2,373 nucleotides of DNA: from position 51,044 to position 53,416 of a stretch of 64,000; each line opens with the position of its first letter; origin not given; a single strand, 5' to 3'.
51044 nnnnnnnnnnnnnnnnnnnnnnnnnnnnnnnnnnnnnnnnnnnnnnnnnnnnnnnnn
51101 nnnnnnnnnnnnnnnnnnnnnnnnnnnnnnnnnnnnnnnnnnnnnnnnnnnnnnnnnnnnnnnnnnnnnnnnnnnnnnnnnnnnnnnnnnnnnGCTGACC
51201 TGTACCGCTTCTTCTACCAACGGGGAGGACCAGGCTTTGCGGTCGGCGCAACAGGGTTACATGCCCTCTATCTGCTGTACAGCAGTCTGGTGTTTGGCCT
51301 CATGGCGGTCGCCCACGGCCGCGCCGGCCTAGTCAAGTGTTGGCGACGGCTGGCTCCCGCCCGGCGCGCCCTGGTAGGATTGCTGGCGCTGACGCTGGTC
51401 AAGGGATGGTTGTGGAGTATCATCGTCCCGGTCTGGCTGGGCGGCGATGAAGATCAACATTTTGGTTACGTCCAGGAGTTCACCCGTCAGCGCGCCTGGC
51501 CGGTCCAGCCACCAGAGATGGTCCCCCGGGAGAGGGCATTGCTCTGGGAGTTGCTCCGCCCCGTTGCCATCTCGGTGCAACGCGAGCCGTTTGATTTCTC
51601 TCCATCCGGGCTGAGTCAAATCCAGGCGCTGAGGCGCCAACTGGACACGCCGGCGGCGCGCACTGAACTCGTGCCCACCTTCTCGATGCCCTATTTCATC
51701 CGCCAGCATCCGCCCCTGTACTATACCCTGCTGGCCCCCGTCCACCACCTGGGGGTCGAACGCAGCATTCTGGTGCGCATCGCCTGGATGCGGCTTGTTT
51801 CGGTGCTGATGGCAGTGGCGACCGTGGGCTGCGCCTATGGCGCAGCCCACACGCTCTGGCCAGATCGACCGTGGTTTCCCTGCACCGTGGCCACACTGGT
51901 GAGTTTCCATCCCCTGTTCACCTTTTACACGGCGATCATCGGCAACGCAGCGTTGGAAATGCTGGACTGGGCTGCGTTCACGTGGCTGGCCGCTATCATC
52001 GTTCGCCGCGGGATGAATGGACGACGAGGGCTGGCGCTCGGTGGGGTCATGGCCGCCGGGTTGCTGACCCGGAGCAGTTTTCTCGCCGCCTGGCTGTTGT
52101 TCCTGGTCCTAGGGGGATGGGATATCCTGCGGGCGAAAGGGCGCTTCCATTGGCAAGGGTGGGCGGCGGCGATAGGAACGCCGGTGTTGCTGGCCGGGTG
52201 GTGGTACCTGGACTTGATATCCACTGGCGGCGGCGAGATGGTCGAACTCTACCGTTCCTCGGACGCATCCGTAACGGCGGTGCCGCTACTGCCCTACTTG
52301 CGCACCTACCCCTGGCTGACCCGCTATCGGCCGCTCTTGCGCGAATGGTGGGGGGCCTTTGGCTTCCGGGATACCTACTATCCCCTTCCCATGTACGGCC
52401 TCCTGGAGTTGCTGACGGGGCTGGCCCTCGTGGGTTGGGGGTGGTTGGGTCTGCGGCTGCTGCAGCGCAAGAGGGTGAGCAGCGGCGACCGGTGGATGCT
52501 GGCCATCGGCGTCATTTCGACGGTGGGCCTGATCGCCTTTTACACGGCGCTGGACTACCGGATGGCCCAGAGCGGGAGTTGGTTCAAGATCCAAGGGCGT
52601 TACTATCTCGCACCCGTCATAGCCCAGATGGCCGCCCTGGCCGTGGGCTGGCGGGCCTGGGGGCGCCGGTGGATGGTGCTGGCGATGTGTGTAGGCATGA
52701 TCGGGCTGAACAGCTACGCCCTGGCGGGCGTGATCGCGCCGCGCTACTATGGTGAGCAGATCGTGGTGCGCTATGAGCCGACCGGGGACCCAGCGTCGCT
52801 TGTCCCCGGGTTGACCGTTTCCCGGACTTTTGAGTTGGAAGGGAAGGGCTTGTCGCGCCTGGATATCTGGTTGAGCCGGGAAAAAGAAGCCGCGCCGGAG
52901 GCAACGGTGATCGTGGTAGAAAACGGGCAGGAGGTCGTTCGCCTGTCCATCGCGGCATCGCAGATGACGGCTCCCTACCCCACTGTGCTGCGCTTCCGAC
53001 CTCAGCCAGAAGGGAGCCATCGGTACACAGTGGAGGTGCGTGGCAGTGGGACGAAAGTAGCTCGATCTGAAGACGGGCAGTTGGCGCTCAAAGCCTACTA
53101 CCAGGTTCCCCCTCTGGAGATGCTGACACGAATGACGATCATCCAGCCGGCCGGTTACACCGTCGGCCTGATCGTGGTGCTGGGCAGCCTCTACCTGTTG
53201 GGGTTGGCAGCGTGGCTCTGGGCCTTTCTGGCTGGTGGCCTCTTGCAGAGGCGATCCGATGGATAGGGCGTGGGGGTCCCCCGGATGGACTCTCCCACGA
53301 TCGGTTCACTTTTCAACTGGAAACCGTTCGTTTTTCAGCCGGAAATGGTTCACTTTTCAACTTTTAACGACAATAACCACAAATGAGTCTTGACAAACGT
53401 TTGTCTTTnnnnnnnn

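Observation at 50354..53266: GT-A (family 2) glycosyltransferase fused in one polypeptide to a GT-C-like polytopic transferase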

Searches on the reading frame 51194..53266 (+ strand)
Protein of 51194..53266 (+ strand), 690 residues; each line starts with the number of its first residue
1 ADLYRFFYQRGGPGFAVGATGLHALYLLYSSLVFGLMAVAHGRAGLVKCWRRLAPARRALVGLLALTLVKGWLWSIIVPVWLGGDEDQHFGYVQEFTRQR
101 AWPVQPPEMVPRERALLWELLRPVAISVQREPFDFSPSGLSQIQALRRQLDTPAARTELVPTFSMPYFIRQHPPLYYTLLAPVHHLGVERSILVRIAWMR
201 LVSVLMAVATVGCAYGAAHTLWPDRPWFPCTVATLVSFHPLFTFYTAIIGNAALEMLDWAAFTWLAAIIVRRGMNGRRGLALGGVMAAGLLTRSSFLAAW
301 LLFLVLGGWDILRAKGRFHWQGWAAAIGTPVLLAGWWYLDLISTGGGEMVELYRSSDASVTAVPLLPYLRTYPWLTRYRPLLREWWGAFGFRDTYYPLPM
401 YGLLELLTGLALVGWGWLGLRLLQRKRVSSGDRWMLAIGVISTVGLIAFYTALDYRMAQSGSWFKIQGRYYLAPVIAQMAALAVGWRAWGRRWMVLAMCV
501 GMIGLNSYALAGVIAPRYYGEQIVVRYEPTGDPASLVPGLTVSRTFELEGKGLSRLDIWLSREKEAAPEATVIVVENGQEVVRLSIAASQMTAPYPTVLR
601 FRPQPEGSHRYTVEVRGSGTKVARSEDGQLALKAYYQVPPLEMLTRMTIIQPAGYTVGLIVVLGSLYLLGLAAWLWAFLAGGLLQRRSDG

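Call 7: search_protein_families(library=pfam, proteins=[window:51194-53266:+], max_evalue=10)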
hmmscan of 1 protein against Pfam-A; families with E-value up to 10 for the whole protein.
window:51194-53266:+ (690 aa): 0 families

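Call 10: find_homologous_proteins(query=window:51314-53263:+, max_evalue=0.001)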
Query window:51314-53263:+ (650 aa): 46 proteins with E <= 0.001 among 8000 candidates.
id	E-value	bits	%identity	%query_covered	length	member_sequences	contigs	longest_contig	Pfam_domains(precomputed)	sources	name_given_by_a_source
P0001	0.0e+0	1469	100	100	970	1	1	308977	PF13632.13,PF10111.15,PF13506.14,PF13641.13,PF00535.33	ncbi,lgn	-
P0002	1.6e-242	825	59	94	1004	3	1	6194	PF13632.13,PF10111.15,PF13506.14,PF13641.13,PF00535.33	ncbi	-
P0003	1.2e-222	759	55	95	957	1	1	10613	PF10111.15,PF13506.14,PF13641.13,PF00535.33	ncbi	-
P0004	1.5e-195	670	53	93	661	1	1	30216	-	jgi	jgi:hypothetical protein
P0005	1.7e-190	653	50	94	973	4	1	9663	PF13632.13,PF10111.15,PF13506.14,PF13641.13,PF00535.33,PF13231.13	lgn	-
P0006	1.6e-172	594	48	93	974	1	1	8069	PF10111.15,PF13506.14,PF13641.13,PF00535.33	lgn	-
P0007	4.4e-172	592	48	94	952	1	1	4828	PF13632.13,PF10111.15,PF13641.13,PF00535.33,PF13231.13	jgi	jgi:glycosyltransferase involved in cell wall biosynthesis/4-amino-4-deoxy-L-arabinose transferase-l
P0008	5.5e-170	585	48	93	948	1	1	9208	PF13632.13,PF10111.15,PF13641.13,PF00535.33,PF13231.13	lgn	-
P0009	2.5e-167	577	46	95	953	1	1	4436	PF10111.15,PF13641.13,PF00535.33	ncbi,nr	ncbi:MAG: glycosyltransferase [Anaerolineales bacterium]|nr:glycosyltransferase [Anaerolineales bact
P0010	1.7e-165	571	47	93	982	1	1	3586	PF10111.15,PF13641.13,PF00535.33,PF02709.21,PF13231.13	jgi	jgi:glycosyltransferase involved in cell wall biosynthesis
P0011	2.9e-165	570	47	95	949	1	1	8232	PF10111.15,PF13506.14,PF13641.13,PF00535.33,PF13231.13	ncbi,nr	ncbi:MAG: glycosyltransferase [Chloroflexi bacterium]|nr:glycosyltransferase [Chloroflexota bacteriu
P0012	3.5e-165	569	47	99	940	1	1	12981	PF10111.15,PF13641.13,PF09913.16,PF00535.33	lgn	-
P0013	3.8e-164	566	46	96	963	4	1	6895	PF13632.13,PF10111.15,PF13506.14,PF13641.13,PF00535.33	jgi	-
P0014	4.5e-164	566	48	95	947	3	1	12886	PF13632.13,PF10111.15,PF13506.14,PF13641.13,PF00535.33,PF13231.13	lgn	-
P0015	7.5e-163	562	47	96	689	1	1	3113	-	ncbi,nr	ncbi:MAG TPA: hypothetical protein VFF59_02030, partial [Anaerolineae bacterium]|nr:hypothetical pro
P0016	3.7e-161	556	57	70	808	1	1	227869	PF10111.15,PF13506.14,PF13641.13,PF00535.33,PF02709.21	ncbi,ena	-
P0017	2.3e-160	554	46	94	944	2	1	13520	PF10111.15,PF13506.14,PF13641.13,PF09913.16,PF00535.33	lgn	-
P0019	4.7e-154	533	43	95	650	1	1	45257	PF13231.13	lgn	-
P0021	2.2e-79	286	39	69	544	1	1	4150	PF09913.16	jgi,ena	-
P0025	3.2e-67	246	38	69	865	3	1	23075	PF10111.15,PF13506.14,PF13641.13,PF00535.33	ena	-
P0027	1.2e-66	244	38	70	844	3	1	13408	PF10111.15,PF13506.14,PF13641.13,PF09913.16,PF00535.33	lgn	-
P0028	3.3e-29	120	29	66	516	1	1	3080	PF13231.13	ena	-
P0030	3.9e-14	70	26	70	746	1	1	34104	PF02366.25,PF09913.16,PF13231.13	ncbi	ncbi:MAG: DUF2142 domain-containing protein [Solirubrobacterales bacterium]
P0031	1.2e-12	65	28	66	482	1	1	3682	PF09913.16,PF13231.13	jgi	jgi:4-amino-4-deoxy-L-arabinose transferase-like glycosyltransferase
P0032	2.7e-12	64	29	71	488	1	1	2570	PF09913.16,PF13231.13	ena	-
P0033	4.5e-12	63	35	24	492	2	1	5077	PF09913.16,PF13231.13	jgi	jgi:hypothetical protein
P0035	2.3e-11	61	25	69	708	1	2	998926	PF09913.16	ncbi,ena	-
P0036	7.2e-11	60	29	29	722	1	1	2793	PF13231.13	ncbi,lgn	-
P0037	6.7e-10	56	26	63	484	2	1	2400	PF09913.16,PF13231.13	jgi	jgi:4-amino-4-deoxy-L-arabinose transferase-like glycosyltransferase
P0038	1.2e-9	55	28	33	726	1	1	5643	PF09913.16,PF13231.13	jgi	jgi:4-amino-4-deoxy-L-arabinose transferase-like glycosyltransferase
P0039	1.3e-9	55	23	52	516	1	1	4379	PF09913.16,PF13231.13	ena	-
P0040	1.5e-8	52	25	65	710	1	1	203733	PF09913.16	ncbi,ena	-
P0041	5.9e-8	50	28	34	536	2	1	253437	PF09913.16,PF13231.13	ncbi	ncbi:DUF2142 domain-containing protein [Methylomonas sp. MgM2]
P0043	4.4e-7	47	27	55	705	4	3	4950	PF13231.13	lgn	-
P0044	4.8e-6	44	24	71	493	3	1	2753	PF09913.16,PF13231.13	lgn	-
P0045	1.5e-5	42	27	32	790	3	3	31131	PF02366.25,PF13231.13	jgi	jgi:hypothetical protein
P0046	2.7e-5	41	25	35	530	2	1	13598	PF09913.16,PF13231.13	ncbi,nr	ncbi:MAG: DUF2142 domain-containing protein [Patulibacter sp.]|nr:DUF2142 domain-containing protein 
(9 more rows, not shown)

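Call 14: find_encoding_contigs(protein=P0001, flank=10000, max_places=3)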
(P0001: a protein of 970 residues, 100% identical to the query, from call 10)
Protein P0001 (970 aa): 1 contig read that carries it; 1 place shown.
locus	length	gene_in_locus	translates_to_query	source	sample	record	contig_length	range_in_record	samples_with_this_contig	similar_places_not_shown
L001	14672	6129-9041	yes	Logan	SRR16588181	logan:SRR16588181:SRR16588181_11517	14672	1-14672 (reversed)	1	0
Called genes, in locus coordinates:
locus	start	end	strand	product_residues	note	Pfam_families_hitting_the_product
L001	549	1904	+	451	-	PF00890:FAD_binding_2 (faint), PF01266:DAO (faint), PF13450:NAD_binding_8, PF01593:Amino_oxidase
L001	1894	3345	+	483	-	PF01943:Polysacc_synt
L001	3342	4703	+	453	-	PF27533:CapK_C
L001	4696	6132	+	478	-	PF08241:Methyltransf_11, PF13649:Methyltransf_25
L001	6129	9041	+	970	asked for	PF00535:Glycos_transf_2, PF10111:Glyco_tranf_2_2, PF13641:Glyco_tranf_2_3, PF13506:Glyco_transf_21 (weak), PF13632:Glyco_trans_2_3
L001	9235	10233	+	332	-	PF00356:LacI, PF00532:Peripla_BP_1, PF13407:Peripla_BP_4, PF13377:Peripla_BP_3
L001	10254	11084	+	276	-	PF01261:AP_endonuc_2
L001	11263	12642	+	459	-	PF01547:SBP_bac_1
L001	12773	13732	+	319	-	PF00528:BPD_transp_1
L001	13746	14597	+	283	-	PF00528:BPD_transp_1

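Call 15: find_encoding_contigs(protein=P0004, flank=8000, max_places=2)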
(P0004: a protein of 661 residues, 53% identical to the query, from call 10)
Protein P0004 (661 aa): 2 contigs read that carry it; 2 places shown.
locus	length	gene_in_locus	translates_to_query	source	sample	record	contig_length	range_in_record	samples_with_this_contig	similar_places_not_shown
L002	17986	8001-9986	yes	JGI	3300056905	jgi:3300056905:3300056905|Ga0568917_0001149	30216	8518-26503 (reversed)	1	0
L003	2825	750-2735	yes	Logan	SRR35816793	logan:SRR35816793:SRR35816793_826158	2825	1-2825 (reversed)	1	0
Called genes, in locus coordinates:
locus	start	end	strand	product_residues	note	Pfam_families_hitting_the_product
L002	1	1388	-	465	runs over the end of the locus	PF01565:FAD_binding_4, PF02913:FAD-oxidase_C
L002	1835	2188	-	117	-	PF02604:PhdYeFM_antitox (weak)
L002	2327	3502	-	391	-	PF00162:PGK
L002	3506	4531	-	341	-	PF00044:Gp_dh_N, PF02800:Gp_dh_C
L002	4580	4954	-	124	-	PF00571:CBS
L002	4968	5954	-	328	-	PF01933:CofD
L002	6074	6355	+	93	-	-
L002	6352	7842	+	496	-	PF01943:Polysacc_synt, PF13440:Polysacc_synt_3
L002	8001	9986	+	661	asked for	-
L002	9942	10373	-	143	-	-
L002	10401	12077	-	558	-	PF01642:MM_CoA_mutase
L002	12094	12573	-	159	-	PF00364:Biotin_lipoyl, PF25919:BSH_CusB (weak), PF25973:BSH_CzcB (faint), PF25984:BSH_YknX (faint)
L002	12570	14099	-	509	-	PF00682:HMGL-like, PF02436:PYC_OADA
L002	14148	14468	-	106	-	PF07883:Cupin_2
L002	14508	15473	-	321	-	PF13432:TPR_16 (faint), PF07719:TPR_2 (faint), PF13176:TPR_7 (faint), PF13424:TPR_12, PF13424:TPR_12, PF00515:TPR_1 (weak), PF13374:TPR_10 (weak), PF13424:TPR_12, +3 more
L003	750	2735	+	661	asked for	-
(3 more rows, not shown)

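Call 16: find_encoding_contigs(protein=P0019, flank=8000, max_places=2)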
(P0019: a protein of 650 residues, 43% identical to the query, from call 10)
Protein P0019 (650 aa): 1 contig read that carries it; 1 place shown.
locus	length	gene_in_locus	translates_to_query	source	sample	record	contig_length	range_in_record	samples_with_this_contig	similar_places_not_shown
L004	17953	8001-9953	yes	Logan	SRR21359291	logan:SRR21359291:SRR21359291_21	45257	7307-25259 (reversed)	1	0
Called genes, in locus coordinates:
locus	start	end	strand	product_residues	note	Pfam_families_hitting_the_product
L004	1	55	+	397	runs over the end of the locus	PF13439:Glyco_transf_4, PF13579:Glyco_trans_4_4, PF20706:GT4-conflict, PF00534:Glycos_transf_1, PF13692:Glyco_trans_1_4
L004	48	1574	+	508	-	PF01663:Phosphodiest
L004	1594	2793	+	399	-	PF09594:GT87 (weak)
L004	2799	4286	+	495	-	PF01943:Polysacc_synt, PF13440:Polysacc_synt_3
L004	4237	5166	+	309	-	PF13641:Glyco_tranf_2_3, PF00535:Glycos_transf_2, PF10111:Glyco_tranf_2_2, PF13632:Glyco_trans_2_3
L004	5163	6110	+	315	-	PF00535:Glycos_transf_2, PF13641:Glyco_tranf_2_3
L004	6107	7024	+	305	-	PF00535:Glycos_transf_2, PF10111:Glyco_tranf_2_2, PF13641:Glyco_tranf_2_3, PF13632:Glyco_trans_2_3 (weak)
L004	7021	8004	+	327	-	PF00535:Glycos_transf_2, PF10111:Glyco_tranf_2_2 (weak), PF13641:Glyco_tranf_2_3, PF13506:Glyco_transf_21 (weak), PF13632:Glyco_trans_2_3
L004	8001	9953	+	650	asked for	PF13231:PMT_2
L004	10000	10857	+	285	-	PF00795:CN_hydrolase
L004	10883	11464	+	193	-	PF13424:TPR_12 (faint), PF07719:TPR_2 (faint), PF13371:TPR_9 (faint), PF13428:TPR_14 (faint), PF13181:TPR_8 (faint), PF13432:TPR_16, PF13414:TPR_11, PF00515:TPR_1, +1 more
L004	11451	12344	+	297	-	PF02540:NAD_synthase, PF03054:tRNA_Me_trans (faint), PF06508:QueC (faint)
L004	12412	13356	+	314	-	PF01073:3Beta_HSD, PF01370:Epimerase, PF02719:Polysacc_synt_2, PF04321:RmlD_sub_bind, PF05368:NmrA, PF07993:NAD_binding_4, PF13460:NAD_binding_10, PF16363:GDP_Man_Dehyd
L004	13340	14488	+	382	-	PF16491:Peptidase_M48_N, PF05569:Peptidase_M56 (weak), PF01435:Peptidase_M48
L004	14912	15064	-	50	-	PF04964:Flp_Fap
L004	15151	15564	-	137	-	-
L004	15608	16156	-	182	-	PF04542:Sigma70_r2, PF04545:Sigma70_r4, PF08281:Sigma70_r4_2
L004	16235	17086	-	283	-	PF02645:DegV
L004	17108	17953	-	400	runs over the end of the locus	PF13367:PrsW-protease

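Call 17: find_encoding_contigs(protein=P0016, flank=8000, max_places=2)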
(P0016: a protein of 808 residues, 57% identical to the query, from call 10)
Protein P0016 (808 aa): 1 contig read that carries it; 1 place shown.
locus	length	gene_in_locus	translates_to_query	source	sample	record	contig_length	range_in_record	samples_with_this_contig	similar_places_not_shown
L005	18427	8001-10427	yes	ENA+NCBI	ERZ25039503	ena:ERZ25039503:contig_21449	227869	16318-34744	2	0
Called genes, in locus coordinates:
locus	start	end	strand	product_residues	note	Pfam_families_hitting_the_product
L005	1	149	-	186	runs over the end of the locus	PF00578:AhpC-TSA, PF08534:Redoxin, PF00255:GSHPx (weak), PF00085:Thioredoxin (weak), PF13905:Thioredoxin_8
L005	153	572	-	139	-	PF01323:DSBA, PF13462:Thioredoxin_4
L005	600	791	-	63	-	-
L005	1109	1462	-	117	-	PF01329:Pterin_4a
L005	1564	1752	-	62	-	PF04945:YHS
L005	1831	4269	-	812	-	PF00403:HMA, PF12710:HAD (faint), PF00122:E1-E2_ATPase, PF00702:Hydrolase, PF08282:Hydrolase_3 (faint)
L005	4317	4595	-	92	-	PF02583:Trns_repr_metal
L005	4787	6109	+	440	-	PF00004:AAA (faint)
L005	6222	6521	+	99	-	-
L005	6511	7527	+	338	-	-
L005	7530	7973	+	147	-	-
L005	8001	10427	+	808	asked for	PF00535:Glycos_transf_2, PF10111:Glyco_tranf_2_2 (weak), PF13641:Glyco_tranf_2_3, PF13506:Glyco_transf_21 (weak), PF02709:Glyco_transf_7C (weak)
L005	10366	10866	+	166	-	-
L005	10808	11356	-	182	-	PF06267:DUF1028, PF08823:PG_binding_2 (weak)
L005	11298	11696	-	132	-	PF06267:DUF1028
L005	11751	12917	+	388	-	PF26549:Tricorn_N (faint), PF07501:G5, PF07676:PD40 (faint)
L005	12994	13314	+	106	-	-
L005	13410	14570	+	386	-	PF00150:Cellulase (faint), PF02449:Glyco_hydro_42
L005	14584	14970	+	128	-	-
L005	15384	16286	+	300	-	PF04932:Wzy_C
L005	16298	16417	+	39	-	-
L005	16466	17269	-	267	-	PF00198:2-oxoacid_dh (faint)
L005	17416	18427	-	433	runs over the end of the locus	PF00728:Glyco_hydro_20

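Call 23: predict_structure(alignment_id=A1)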
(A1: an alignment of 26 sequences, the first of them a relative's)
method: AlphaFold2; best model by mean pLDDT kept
length: 970 residues; sequences in the alignment: 26
mean_pLDDT: 87.2   pTM: 0.69
mean pLDDT of the five models: 87.2, 83.9, 83.4, 80.6, 77.8
residues with pLDDT >= 90: 519; 70-90: 374; 50-70: 73; < 50: 4
segments of 3 or more residues with pLDDT < 50: 967-970
pLDDT, mean of each block of 10 residues (from residue 1): 93 92 93 95 93 94 89 95 93 93 92 86 83 85 77 92 90 76 87 88 83 72 69 61 89 91 90 94 93 91 87 76 65 78 95 91 80 91 85 91 85 92 94 92 78 90 90 93 97 96 88 96 93 95 96 94 96 91 91 82 95 88 72 62 76 61 82 85 89 89 84 90 89 80 74 93 88 84 94 93 93 90 91 92 86 94 90 90 82 95 96 94 92 91 93 82 51
secondary structure, 60 per line:
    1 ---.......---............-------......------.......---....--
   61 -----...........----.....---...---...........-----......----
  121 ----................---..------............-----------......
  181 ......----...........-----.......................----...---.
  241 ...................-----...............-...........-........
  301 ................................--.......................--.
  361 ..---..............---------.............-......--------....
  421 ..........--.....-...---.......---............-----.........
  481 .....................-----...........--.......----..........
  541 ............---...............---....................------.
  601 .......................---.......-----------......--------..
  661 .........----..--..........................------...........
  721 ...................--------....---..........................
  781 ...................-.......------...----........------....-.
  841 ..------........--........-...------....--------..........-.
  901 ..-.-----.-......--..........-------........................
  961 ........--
elements in order (helices of 4 or more, strands of 3 or more residues): E4-10 H14-25 E33-38 H45-51 E55-58 H66-76 E81-85 E89-91 H95-105 E111-116 H125-140 E152-156 H157-163 H175-186 E191-201 H207-229 H240-259 H265-279 H281-291 H293-332 H335-357 H366-379 E389-391 H392-401 H403-408 H417-430 H433-437 E439-441 H445-451 H455-466 H472-501 H507-517 H520-526 H531-552 H556-570 H574-593 H600-623 H627-633 H645-650 H659-667 H678-703 H710-739 H748-751 H755-799 E801-807 E814-816 E821-828 E835-838 E840-842 E849-856 E859-866 E877-880 E889-898 E900-902 E912-917 H920-929 H937-968

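Call 25: fold_search(model_id=the predicted structure, library=pdb)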
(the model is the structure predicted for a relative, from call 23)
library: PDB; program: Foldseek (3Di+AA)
matches with E <= 10: 1195; with E <= 0.001: 276
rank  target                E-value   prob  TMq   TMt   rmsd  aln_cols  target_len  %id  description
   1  6yv7_B                6.5e-10  1.00  0.21  0.52  12.1       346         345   21  Mannosyltransferase PcManGT from Pyrobaculum calidifontis (released 2020-07-22)
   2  6yv7_A                3.6e-09  1.00  0.23  0.57   8.6       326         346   21  Mannosyltransferase PcManGT from Pyrobaculum calidifontis (released 2020-07-22)
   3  6nqt_A                3.9e-09  1.00  0.19  0.36  12.2       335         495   17  GalNac-T2 soaked with UDP-sugar (released 2020-01-29)
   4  2ffu_A                4.3e-09  1.00  0.18  0.34  14.0       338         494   18  Crystal Structure of Human ppGalNAcT-2 complexed with UDP and EA2 (released 2006-01-31)
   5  4d0z_C                4.4e-09  1.00  0.19  0.37   8.8       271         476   18  GalNAc-T2 crystal soaked with UDP-5SGalNAc, mEA2 and manganese (Higher resolution dataset) (released 2014-05-28)
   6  6nqt_E                4.6e-09  1.00  0.18  0.35  12.8       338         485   17  GalNac-T2 soaked with UDP-sugar (released 2020-01-29)
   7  6nqt_F                5.3e-09  1.00  0.18  0.35  13.0       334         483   17  GalNac-T2 soaked with UDP-sugar (released 2020-01-29)
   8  4d0z_F                5.5e-09  1.00  0.19  0.35  12.4       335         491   16  GalNAc-T2 crystal soaked with UDP-5SGalNAc, mEA2 and manganese (Higher resolution dataset) (released 2014-05-28)
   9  9jn3_B                6.3e-09  1.00  0.20  0.56   9.4       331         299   20  Crystal structure of AvpGT in complex with Ara-A (released 2025-01-29)
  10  6e7i_A                7.8e-09  1.00  0.18  0.35   8.7       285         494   18  Human ppGalNAcT2 I253A/L310A Mutant with EA2 and UDP (released 2020-01-29)
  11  9omn_B                1.0e-08  1.00  0.19  0.61  11.1       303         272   17  WrtF fucosyltransferase - GDP-2-deoxy-2-fluoro-beta-L-fucose (released 2025-10-29)
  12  5ndf_E                1.2e-08  1.00  0.18  0.34  12.6       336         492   17  Small-molecule inhibition of ppGalNAc-Ts selectively reduces mucin-type O-glycosylation (released 2017-11-01)
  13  6nqt_C                1.4e-08  1.00  0.19  0.35  12.2       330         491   16  GalNac-T2 soaked with UDP-sugar (released 2020-01-29)
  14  4d0t_F                1.6e-08  1.00  0.18  0.35   6.6       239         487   20  GalNAc-T2 crystal soaked with UDP-GalNAc, EA2 peptide and manganese (released 2014-05-28)
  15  6nqt_B                1.6e-08  1.00  0.19  0.35  11.9       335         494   16  GalNac-T2 soaked with UDP-sugar (released 2020-01-29)
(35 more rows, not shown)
